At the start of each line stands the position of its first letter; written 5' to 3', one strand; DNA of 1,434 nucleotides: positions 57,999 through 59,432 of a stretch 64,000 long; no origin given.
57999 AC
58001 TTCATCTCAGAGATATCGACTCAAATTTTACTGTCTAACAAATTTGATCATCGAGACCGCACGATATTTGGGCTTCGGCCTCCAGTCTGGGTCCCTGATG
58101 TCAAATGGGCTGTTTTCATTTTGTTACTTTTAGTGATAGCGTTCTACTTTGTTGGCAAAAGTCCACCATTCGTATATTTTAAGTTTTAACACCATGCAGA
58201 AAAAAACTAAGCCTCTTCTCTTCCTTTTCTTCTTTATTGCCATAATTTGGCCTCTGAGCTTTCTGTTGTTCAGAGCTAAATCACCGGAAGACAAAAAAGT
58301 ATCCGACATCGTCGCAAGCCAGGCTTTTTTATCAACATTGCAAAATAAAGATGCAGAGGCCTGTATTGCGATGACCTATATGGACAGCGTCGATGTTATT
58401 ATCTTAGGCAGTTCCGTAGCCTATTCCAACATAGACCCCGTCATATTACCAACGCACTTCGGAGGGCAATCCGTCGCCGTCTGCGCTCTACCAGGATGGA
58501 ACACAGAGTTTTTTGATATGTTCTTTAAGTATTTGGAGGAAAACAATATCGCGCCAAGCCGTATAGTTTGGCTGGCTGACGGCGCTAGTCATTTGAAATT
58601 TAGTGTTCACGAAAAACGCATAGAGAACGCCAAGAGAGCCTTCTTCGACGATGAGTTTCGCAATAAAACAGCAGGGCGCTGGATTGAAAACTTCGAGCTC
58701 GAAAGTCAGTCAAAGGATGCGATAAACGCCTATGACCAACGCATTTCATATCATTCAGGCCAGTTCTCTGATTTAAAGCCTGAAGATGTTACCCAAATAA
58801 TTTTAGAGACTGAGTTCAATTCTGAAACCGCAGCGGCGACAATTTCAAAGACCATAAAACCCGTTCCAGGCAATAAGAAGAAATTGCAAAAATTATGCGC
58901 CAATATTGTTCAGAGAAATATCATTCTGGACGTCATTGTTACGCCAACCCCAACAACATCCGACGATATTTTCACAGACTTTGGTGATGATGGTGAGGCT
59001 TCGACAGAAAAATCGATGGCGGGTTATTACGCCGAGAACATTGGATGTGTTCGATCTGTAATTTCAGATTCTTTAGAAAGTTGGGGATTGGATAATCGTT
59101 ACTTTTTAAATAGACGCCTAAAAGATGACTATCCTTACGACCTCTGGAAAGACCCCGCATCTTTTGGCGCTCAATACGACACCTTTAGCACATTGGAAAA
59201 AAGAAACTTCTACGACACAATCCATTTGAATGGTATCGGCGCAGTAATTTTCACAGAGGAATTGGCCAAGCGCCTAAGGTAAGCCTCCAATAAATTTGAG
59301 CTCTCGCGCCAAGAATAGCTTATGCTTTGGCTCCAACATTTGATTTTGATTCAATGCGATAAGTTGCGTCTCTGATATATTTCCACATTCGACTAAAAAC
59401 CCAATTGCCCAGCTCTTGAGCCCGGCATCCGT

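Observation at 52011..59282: Radical-SAM + TauD-like dioxygenase + two Sel1-repeat periplasmic proteins, divergent from an MBOAT/DltD-like O-acyltransferase pair, in a lower-GC block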

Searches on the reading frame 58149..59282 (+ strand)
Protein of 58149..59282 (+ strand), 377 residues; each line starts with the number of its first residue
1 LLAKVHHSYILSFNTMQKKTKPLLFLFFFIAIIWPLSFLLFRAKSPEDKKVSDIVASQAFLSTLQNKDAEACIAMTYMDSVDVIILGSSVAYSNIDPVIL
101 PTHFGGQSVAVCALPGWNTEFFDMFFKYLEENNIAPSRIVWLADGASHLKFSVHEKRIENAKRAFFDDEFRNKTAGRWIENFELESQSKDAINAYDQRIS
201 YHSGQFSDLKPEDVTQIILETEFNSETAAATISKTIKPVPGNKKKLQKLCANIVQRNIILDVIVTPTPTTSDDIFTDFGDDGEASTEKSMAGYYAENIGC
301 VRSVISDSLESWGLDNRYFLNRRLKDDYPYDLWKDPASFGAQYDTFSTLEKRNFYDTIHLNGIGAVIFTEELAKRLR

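Call 3: search_protein_families(library=pfam, proteins=[window:58149-59282:+], max_evalue=0.01)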
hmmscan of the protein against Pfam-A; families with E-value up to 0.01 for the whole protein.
window:58149-59282:+ (377 aa): 0 families

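Call 4: search_protein_families(library=ncbifam, proteins=[window:58149-59282:+], max_evalue=0.01)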
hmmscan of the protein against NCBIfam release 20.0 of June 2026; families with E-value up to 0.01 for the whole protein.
window:58149-59282:+ (377 aa): 0 families
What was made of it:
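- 58194..59282 (+): Membrane-anchored SGNH/DltD-like acyltransferase partner of the MBOAT (362 aa from the conserved ATG; the ORF starts at TTG 58149). No Pfam or NCBIfam hit, calls 3 and 4.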

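Call 22: find_homologous_proteins(query=window:58149-59282:+)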
Query window:58149-59282:+ (377 aa): 7 proteins with E <= 0.001 among 2119 candidates.
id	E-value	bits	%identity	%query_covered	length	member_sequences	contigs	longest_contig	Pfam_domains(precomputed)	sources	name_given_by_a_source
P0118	1.7e-242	822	100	96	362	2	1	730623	-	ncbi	ncbi:MAG: hypothetical protein ABJN69_07970 [Hellea sp.]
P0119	6.9e-197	672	79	96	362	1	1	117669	-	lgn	-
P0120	1.0e-150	520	58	100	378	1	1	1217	-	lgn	-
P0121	2.7e-132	460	56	91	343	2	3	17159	-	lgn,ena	-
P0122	1.2e-129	451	53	96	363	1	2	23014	-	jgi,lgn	-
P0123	5.4e-111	389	50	96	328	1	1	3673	-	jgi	-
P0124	1.5e-48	184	31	90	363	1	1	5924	-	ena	-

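Call 34: predict_structure(alignment_id=A3)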
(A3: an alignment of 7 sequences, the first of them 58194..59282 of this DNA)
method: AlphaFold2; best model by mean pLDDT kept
length: 362 residues; sequences in the alignment: 7
mean_pLDDT: 59.5   pTM: 0.61
mean pLDDT of the five models: 59.5, 57.1, 50.5, 49.6, 40.4
residues with pLDDT >= 90: 2; 70-90: 105; 50-70: 146; < 50: 109
segments of 3 or more residues with pLDDT < 50: 1-4, 23-28, 186-192, 194-215, 252-272, 298-322, 336-352
pLDDT, mean of each block of 10 residues (from residue 1): 51 64 47 66 58 61 77 56 59 69 70 84 78 61 75 80 69 62 49 44 37 49 63 84 82 36 31 63 81 55 42 41 52 48 40 55 65
secondary structure, 60 per line:
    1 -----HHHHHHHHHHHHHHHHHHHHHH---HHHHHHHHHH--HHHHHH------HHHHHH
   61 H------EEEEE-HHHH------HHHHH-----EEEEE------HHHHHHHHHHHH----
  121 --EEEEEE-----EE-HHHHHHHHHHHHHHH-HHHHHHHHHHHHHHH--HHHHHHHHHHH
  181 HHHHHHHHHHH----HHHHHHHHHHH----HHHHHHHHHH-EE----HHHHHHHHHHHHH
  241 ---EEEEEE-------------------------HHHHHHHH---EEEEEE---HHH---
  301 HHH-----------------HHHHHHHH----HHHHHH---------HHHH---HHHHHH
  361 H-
elements in order: H6-27 H31-40 H43-48 H55-61 E68-72 H74-77 H84-88 E94-98 H105-116 E123-128 H137-151 H153-167 H170-191 H196-206 H211-220 H228-240 E244-249 H275-282 E286-291 H321-328 H333-338 H348-351 H355-361

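Call 57: search_protein_families(library=pfam, proteins=[window:58194-59282:+], max_evalue=0.5)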
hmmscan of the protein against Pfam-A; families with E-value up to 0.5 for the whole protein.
window:58194-59282:+ (362 aa): 0 families

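Call 89: find_encoding_contigs(protein=P0122, flank=8000, max_places=2)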
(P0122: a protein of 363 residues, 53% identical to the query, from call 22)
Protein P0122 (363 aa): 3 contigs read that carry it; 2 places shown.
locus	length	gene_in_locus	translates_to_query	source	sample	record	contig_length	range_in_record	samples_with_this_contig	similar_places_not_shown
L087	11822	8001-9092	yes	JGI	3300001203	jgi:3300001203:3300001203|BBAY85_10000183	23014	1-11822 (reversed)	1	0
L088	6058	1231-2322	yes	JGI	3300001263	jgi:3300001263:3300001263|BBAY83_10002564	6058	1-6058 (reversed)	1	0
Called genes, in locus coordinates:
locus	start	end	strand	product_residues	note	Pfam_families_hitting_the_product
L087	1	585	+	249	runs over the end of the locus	PF00106:adh_short, PF08659:KR, PF13561:adh_short_C2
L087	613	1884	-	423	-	PF06808:DctM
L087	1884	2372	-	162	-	PF04290:DctQ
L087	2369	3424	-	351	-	PF03480:DctP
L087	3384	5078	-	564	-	PF12708:Pect-lyase_RHGA_epim (weak), PF05048:NosD (weak), PF13229:Beta_helix (weak)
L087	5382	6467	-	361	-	-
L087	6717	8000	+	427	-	PF03062:MBOAT, PF13813:MBOAT_2 (weak)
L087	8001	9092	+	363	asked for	-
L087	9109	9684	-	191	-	PF01923:Cob_adeno_trans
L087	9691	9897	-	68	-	PF04588:HIG_1_N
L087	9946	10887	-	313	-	PF01112:Asparaginase_2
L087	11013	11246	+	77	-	PF10073:GapR_DNA-bd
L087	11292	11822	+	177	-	?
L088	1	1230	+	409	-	?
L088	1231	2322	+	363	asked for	-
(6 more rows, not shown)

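Call 90: find_encoding_contigs(protein=P0124, flank=8000, max_places=2)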
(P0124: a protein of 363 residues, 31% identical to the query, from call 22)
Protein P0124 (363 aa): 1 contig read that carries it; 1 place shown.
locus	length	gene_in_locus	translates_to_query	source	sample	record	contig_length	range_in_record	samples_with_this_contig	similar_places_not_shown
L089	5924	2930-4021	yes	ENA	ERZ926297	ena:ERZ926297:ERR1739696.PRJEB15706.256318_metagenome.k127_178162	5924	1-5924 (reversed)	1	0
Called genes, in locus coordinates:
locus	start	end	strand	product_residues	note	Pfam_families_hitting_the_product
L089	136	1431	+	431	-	-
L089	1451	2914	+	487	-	PF03062:MBOAT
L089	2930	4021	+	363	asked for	-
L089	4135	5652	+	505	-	PF04349:MdoG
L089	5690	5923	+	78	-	?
